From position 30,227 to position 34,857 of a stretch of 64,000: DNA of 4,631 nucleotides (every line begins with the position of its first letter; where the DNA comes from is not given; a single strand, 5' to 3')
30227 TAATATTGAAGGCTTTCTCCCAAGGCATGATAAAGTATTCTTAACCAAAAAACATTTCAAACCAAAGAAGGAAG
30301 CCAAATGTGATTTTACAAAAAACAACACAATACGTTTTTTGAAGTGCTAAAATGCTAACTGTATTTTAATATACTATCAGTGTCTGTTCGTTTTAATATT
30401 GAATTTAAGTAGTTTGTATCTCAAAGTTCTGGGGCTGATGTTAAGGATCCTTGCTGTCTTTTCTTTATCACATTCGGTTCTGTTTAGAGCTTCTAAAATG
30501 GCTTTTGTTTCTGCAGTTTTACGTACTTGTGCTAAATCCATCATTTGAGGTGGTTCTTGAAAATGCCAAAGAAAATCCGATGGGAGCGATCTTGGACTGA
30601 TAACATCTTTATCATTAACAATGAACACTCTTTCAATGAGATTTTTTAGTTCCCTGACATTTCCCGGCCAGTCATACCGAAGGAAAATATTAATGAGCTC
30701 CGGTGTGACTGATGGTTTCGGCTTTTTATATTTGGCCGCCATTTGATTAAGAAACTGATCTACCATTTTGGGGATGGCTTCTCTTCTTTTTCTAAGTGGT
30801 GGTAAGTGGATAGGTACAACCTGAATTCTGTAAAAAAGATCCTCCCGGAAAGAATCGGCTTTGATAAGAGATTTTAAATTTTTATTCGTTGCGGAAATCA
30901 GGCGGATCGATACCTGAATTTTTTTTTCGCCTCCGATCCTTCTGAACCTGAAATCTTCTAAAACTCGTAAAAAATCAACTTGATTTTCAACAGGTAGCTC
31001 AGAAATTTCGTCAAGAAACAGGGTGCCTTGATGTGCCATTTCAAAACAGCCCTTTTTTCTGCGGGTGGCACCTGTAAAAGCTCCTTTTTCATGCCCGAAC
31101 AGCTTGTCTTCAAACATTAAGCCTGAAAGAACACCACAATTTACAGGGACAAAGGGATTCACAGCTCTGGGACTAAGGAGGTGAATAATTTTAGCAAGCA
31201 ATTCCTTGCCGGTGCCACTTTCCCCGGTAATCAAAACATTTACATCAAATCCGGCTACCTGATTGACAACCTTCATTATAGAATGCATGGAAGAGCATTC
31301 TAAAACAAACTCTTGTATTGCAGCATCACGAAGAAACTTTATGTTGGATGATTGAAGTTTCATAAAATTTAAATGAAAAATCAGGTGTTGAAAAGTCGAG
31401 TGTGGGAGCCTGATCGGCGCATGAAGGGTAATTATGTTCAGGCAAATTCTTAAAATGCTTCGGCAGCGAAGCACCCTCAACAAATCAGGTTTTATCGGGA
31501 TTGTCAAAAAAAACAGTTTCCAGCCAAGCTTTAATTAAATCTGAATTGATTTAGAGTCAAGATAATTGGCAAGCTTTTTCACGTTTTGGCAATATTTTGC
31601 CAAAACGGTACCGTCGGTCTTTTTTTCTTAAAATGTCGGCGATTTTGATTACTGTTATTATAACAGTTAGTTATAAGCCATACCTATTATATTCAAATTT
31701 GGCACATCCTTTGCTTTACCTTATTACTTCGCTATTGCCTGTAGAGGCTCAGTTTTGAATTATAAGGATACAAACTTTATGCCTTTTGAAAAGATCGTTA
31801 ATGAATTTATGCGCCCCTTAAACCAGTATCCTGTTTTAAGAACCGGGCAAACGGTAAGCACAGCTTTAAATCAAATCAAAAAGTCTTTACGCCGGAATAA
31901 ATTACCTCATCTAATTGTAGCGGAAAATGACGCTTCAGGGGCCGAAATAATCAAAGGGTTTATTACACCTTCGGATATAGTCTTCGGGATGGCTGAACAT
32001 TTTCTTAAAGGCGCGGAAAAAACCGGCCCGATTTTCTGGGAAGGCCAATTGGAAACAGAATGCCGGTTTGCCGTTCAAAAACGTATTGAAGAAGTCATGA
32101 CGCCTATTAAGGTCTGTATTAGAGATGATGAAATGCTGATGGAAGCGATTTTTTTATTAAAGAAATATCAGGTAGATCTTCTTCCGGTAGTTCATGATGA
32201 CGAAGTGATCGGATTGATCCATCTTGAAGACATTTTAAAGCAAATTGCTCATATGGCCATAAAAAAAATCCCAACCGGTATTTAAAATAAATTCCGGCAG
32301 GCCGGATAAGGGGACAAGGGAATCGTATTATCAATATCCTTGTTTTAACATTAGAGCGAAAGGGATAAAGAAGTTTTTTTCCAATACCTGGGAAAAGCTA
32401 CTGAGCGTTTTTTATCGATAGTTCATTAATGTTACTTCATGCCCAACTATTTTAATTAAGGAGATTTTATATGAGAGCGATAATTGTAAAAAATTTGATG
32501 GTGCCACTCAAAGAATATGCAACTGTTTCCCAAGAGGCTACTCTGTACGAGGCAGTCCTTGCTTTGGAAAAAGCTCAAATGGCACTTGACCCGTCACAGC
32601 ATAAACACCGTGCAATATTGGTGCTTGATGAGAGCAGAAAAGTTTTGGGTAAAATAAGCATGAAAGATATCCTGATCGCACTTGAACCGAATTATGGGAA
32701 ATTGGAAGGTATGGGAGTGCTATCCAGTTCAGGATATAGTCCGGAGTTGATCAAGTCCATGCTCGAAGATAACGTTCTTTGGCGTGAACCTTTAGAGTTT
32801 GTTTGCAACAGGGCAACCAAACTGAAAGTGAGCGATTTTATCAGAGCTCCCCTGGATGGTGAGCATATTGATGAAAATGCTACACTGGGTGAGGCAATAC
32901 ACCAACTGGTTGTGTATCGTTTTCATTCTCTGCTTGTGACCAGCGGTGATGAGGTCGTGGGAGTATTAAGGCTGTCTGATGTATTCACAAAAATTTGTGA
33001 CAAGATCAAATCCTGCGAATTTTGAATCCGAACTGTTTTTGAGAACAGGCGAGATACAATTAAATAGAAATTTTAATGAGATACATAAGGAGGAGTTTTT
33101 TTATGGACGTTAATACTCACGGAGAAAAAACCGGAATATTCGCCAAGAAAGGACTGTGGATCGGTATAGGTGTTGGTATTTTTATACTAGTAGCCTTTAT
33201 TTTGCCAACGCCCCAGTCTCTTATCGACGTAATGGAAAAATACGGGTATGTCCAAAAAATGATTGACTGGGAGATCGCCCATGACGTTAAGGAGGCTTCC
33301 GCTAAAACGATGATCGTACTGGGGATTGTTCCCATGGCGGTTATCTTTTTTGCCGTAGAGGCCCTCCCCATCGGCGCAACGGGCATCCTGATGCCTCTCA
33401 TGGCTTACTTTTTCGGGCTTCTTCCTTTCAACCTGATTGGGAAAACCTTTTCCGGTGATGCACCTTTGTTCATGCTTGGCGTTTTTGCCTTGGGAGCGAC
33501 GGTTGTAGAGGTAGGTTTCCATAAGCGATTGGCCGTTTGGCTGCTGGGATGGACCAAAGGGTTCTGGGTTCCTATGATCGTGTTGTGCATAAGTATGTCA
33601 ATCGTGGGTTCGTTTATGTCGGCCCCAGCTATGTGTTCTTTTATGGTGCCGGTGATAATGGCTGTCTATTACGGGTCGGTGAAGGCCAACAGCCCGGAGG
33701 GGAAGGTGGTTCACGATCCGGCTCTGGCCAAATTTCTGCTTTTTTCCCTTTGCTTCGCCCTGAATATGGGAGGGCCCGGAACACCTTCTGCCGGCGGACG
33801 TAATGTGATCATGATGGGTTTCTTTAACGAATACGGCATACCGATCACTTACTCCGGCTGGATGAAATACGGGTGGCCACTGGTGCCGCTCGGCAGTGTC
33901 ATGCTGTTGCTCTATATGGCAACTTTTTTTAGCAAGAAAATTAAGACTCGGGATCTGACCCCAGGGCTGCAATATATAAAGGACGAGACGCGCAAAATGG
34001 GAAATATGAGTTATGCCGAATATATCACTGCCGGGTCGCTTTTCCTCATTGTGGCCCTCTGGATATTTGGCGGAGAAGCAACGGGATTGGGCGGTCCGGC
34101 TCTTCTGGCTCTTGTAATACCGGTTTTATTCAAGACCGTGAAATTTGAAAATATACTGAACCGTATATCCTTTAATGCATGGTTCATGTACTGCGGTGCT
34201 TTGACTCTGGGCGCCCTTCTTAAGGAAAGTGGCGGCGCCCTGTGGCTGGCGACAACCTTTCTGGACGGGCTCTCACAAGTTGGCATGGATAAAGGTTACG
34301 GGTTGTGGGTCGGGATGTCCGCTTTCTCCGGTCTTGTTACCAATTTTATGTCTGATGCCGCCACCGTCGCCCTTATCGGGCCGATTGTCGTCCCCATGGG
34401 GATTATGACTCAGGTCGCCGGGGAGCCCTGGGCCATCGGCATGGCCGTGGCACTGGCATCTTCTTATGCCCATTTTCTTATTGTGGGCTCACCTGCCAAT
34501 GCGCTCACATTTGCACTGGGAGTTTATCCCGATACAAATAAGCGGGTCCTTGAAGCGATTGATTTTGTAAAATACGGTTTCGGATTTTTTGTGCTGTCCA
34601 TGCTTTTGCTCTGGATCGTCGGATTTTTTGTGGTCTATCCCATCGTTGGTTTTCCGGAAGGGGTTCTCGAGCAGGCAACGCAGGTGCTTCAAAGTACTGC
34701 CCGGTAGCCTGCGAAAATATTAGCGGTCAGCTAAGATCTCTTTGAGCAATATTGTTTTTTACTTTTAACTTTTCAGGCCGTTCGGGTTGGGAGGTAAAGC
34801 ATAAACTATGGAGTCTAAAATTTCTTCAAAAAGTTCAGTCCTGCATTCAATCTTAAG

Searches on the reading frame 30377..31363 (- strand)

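Call 66: search_protein_families(library=pfam, proteins=[window:30377-31363:-], max_evalue=1e-8)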
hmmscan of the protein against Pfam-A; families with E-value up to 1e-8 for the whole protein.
window:30377-31363:- (328 aa): 4 families
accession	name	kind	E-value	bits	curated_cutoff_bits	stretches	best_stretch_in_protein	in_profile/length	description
PF00158.32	Sigma54_activat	-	6.8e-64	215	20.2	1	22-186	4-168/168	Sigma-54 interaction domain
PF25601.1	AAA_lid_14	-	4.1e-23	81.5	27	1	191-265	1-75/87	AAA+ ATPase lid domain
PF14532.12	Sigma54_activ_2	-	1.9e-19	70.7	25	1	25-190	6-138/138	Sigma-54 interaction domain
PF02954.25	HTH_8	-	1.3e-09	38.1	22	1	284-321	5-42/42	Bacterial regulatory protein, Fis family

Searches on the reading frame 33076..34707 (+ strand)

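Call 66: search_protein_families(library=pfam, proteins=[window:33076-34707:+], max_evalue=1e-8)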
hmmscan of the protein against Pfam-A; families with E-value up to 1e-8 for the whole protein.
window:33076-34707:+ (543 aa): 2 families
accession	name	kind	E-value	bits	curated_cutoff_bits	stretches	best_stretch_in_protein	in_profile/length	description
PF03600.22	CitMHS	-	1.4e-36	126.7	31.9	2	90-459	2-336/336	Citrate transporter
PF00939.25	Na_sulph_symp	-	7.4e-25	88.3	27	1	76-516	28-462/472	Sodium:sulfate symporter transmembrane region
